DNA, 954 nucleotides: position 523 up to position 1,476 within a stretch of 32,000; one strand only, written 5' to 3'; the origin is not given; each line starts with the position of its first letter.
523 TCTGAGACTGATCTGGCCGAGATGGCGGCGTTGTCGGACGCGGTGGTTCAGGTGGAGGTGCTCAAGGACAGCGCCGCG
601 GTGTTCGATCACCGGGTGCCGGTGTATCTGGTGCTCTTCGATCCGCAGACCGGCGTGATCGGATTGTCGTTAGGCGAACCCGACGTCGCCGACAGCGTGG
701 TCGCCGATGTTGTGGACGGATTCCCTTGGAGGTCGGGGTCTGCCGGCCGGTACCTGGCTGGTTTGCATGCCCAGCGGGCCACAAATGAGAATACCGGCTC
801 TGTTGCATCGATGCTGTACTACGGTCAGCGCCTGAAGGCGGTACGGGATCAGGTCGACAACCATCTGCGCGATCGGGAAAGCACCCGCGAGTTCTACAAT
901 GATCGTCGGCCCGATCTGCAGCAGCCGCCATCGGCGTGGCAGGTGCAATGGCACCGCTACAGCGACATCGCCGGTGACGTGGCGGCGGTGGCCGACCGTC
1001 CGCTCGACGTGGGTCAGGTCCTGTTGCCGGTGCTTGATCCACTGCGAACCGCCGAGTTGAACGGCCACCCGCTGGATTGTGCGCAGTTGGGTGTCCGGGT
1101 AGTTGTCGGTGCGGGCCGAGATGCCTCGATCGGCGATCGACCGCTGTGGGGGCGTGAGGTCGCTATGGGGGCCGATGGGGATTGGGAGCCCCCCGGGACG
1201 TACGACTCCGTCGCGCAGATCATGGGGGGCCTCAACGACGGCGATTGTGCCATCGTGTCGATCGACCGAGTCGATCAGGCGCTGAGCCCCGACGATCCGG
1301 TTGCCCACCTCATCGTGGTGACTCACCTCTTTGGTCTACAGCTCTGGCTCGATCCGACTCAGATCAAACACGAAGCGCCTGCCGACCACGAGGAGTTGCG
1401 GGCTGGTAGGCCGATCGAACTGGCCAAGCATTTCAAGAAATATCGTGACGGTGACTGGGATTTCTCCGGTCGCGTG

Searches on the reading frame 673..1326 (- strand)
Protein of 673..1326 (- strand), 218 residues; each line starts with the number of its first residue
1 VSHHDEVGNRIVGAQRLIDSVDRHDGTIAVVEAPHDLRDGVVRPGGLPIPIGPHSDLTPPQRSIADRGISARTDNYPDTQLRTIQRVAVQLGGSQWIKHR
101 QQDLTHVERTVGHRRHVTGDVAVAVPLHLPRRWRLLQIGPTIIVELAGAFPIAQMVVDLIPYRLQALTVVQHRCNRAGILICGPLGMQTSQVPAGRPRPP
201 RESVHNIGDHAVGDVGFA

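Call 88: find_encoding_contigs(protein=window:673-1326:-, flank=10000, max_places=3)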
Protein window:673-1326:- (218 aa): 1 contig read that carries it; 1 place shown.
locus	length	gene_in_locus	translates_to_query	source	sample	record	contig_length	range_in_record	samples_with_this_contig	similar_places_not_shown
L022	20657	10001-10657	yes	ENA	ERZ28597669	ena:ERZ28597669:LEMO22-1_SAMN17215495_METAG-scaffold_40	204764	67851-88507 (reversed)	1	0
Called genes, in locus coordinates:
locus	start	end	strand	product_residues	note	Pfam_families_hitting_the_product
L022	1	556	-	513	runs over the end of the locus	-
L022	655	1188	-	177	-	-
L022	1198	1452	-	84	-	-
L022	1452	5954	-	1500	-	PF15644:Gln_amidase (weak)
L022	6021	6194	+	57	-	-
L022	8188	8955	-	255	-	-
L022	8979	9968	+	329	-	-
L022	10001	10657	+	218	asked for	-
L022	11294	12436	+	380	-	-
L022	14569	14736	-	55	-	-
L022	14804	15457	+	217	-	-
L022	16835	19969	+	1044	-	-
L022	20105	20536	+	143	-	-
